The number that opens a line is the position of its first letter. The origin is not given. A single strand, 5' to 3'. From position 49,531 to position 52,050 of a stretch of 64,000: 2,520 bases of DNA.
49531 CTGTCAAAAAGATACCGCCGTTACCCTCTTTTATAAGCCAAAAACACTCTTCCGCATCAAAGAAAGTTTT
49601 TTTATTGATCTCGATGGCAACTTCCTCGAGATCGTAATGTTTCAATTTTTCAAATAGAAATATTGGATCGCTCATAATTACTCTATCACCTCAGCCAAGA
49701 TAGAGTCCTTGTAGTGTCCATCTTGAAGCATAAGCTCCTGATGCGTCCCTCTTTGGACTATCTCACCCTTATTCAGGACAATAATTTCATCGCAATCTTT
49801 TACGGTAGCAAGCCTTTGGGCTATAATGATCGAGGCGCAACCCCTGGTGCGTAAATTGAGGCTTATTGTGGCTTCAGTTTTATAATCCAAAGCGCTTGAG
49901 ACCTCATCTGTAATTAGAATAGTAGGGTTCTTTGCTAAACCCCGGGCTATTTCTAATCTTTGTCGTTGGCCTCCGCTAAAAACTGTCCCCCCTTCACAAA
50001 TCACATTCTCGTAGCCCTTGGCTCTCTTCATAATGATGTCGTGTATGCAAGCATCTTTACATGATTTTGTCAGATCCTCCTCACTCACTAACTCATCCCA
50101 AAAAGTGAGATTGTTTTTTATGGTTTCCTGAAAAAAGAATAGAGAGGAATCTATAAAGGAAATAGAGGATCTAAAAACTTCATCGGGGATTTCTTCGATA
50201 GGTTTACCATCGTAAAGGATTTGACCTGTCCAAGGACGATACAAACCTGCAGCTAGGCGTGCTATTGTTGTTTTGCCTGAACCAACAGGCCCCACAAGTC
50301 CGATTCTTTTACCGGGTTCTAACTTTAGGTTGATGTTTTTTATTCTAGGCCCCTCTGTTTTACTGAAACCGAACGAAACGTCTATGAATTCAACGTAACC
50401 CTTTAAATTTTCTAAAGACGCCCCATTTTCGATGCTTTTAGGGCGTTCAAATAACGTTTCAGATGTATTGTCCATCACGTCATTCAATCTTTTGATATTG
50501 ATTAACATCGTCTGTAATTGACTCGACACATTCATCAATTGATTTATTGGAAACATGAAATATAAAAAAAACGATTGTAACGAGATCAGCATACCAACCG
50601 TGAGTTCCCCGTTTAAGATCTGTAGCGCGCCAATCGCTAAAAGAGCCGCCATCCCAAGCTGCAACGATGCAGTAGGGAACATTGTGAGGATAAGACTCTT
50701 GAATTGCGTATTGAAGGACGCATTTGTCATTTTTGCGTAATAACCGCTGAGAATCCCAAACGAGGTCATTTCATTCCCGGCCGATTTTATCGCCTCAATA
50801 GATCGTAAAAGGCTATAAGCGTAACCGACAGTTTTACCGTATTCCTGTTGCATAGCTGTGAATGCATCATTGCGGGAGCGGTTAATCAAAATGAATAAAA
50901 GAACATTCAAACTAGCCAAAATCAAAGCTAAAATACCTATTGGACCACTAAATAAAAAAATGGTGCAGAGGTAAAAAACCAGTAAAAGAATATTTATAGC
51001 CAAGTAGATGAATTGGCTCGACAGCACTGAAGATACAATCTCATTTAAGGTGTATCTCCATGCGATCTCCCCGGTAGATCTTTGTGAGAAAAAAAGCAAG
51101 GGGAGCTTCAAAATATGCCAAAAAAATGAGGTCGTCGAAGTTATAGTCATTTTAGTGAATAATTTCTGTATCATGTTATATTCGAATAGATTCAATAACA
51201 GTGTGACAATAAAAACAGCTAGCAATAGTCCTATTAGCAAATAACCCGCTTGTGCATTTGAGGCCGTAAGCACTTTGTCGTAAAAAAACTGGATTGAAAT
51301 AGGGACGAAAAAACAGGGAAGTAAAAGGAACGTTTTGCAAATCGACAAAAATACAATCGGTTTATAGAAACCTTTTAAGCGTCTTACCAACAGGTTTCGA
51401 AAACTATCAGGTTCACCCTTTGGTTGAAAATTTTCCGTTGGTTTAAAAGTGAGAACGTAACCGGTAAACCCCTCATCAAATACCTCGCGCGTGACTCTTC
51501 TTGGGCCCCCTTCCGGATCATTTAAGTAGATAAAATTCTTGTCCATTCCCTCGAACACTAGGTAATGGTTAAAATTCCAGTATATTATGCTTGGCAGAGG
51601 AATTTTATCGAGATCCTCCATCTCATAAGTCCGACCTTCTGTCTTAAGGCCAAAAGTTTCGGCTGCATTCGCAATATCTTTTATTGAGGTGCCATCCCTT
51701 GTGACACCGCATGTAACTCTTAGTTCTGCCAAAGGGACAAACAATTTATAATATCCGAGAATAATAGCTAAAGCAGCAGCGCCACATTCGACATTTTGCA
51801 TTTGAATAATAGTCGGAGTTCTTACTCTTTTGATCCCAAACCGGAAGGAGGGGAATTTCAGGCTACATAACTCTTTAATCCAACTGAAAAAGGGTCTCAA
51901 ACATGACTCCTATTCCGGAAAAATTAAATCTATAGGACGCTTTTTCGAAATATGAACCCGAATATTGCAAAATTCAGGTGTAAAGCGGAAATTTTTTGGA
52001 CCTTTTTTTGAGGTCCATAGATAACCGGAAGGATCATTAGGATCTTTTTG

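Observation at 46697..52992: Three-gene Gly-Gly-leader peptide export cassette with no visible substrate gene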

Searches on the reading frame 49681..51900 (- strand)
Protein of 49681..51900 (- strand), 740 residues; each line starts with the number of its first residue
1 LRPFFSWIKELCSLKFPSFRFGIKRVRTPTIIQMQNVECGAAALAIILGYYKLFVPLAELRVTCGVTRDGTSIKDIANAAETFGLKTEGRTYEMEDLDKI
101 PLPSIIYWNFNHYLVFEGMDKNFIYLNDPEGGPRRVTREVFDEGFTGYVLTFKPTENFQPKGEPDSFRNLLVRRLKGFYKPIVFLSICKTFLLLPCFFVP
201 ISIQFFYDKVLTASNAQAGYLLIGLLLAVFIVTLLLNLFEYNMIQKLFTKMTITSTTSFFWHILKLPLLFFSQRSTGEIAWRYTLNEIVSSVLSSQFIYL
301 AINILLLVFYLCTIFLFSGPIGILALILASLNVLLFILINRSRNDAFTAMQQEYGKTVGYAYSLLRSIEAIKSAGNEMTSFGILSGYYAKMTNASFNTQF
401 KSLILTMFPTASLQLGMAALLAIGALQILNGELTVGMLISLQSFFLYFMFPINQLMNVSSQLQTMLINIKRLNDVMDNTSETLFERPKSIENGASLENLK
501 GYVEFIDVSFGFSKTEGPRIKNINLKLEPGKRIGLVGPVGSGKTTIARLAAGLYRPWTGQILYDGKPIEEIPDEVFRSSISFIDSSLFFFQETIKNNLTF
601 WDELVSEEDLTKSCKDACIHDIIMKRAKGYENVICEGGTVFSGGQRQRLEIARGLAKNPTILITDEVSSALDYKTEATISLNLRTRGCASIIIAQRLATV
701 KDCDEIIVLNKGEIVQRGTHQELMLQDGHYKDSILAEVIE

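Call 8: search_protein_families(library=ncbifam, proteins=[window:49681-51900:-], max_evalue=0.001)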
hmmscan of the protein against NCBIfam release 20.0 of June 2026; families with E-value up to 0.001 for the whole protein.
window:49681-51900:- (740 aa): 184 families (the best 25 are shown)
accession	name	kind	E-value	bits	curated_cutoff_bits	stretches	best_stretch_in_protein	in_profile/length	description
TIGR03796.1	NHLM_micro_ABC1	equivalog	1.8e-243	809.9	853.3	1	27-732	1-707/710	NHLP family bacteriocin export ABC transporter peptidase/permease/ATPase subunit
TIGR01846.1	type_I_sec_HlyB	subfamily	6.8e-99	332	725.55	1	42-731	3-686/694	type I secretion system permease/ATPase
TIGR01193.1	bacteriocin_ABC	subfamily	2.5e-94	317.2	523.85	1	33-732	1-704/708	peptide cleavage/export ABC transporter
TIGR03375.1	type_I_sec_LssB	subfamily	4.4e-90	302.9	693.1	1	44-724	7-689/696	type I secretion system permease/ATPase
TIGR03797.1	NHLM_micro_ABC2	equivalog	2.8e-85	287.2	709.4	1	166-731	122-679/686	NHLP bacteriocin export ABC transporter permease/ATPase subunit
TIGR02203.1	MsbA_lipidA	equivalog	2.9e-81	273.7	602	1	227-731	61-563/572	lipid A export permease/ATP-binding protein MsbA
TIGR00958.1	3a01208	subfamily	2.8e-77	260.6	874.6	1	170-731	148-708/711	antigen peptide transporter 2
TIGR02204.1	MsbA_rel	hypoth_equivalog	8.9e-75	252.4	780.4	1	183-731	25-569/576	ABC transporter, permease/ATP-binding protein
NF008381.0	PRK11176.1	equivalog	6.2e-72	242.8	867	1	243-732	88-574/582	lipid A ABC transporter ATP-binding protein/permease MsbA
NF010178.0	PRK13657.1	equivalog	1.3e-68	231.9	733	1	245-736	81-569/588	glucan ABC transporter ATP-binding protein/ permease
NF045513.1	HepA_fam_ABC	equivalog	2.7e-68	230.9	725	1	202-729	75-601/610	heterocyst formation ABC transporter subunit HepA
NF052233.1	CphA_assoc_ABC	equivalog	5.4e-65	220.1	880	1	213-731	224-737/766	cyanophycin metabolism-associated ABC transporter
NF045998.1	cleave_ABC_plasm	equivalog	6e-65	219.8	500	1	33-675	2-637/673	Mbov_0121 family peptidase domain-containing ABC transporter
TIGR01842.1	type_I_sec_PrtD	subfamily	3.6e-61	207.3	510.15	1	201-724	27-541/544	type I secretion system permease/ATPase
TIGR01192.1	chvA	subfamily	2e-60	205.1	585.4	1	210-732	45-565/585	glucan export ABC transporter ATP-binding protein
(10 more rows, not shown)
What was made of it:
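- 49678..51900 (-): ABC1: 740-aa peptidase-containing ABC exporter (PCAT) with canonical Walker A/B and signature (FSGGQ), but H-loop His replaced by Gln (IIAQR, residue 695). TIGR03796 809.9 bits against cut-off 853.3; next best family 332 bits (call 8).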

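Call 9: search_protein_families(library=pfam, proteins=[window:49681-51900:-], max_evalue=0.01)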
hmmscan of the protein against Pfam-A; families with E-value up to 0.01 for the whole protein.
window:49681-51900:- (740 aa): 4 families
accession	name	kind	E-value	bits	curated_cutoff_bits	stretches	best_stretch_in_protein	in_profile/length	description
PF03412.21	Peptidase_C39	-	7.9e-36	123.3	22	1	28-156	2-132/133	Peptidase C39 family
PF00005.33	ABC_tran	-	5.8e-26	92.2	25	1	521-667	2-135/137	ABC transporter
PF00664.28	ABC_membrane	-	1.2e-16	61.7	28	1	197-451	16-273/274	ABC transporter transmembrane region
PF02463.25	SMC_N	-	0.0028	17.6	40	1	256-709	135-211/220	RecF/RecN/SMC N terminal domain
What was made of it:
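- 51433..51819 (-): C39 double-glycine peptidase domain of ABC1 (residues 28-156) with intact Gln33/Cys39/His112/Asp128. PF03412 123 bits (call 9).
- On NHLP/NHLM export system: PF03412 hits ABC1 only (call 9).
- On Peptidase-containing ABC transporter (PCAT/AMS): PF03412, PF00664 and PF00005 all above gathering scores (call 9).
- Checked: ABC1 has a full Peptidase_C39 domain (PF03412, 123 bits, residues 28-156; call 9).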

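Call 12: find_related_loci(query=window:49681-51900:-, collection=genome_contigs, flank=10000)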
Query window:49681-51900:- (740 aa) in genome_contigs; peptide patterns used: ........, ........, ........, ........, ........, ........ (x = any residue, [..] = any of these).
44 stretches matched a pattern; 6 encode a relative of the query (tblastn E <= 1e-3); 6 distinct loci.
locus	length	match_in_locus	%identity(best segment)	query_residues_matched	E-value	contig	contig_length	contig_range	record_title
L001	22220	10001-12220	90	1-740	0e+0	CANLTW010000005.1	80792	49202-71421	MAG: Chlamydiae bacterium isolate ZE-3nov15-36 genome assembly, contig: ZE-3nov15-C50, whole genome shotgun sequence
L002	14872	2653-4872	93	1-740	0e+0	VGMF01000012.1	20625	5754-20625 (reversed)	MAG: Chlamydiae bacterium isolate K_DeepCast_35m_m2_096 K_DeepCast_35m_m2_096_Ga0194129_10003826, whole genome shotgun s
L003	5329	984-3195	90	1-740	0e+0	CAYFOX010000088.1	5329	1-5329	MAG TPA_asm: uncultured bacterium isolate ERP107066_co1_15 genome assembly, contig: NODE_21963_length_5329_cov_2.735495,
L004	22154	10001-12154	39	20-737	5e-180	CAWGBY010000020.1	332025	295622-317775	MAG: uncultured Acidobacteriota bacterium isolate MFD06229.bin.2.215 genome assembly, contig: contig_30140, whole genome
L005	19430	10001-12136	32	29-738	2e-111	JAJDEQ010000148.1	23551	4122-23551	MAG: Planctomycetota bacterium isolate OFTM49 OFTM49_147, whole genome shotgun sequence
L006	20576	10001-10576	27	520-719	1e-14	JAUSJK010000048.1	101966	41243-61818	MAG: bacterium isolate E14_metabat.bin.3 E14_k141_831116, whole genome shotgun sequence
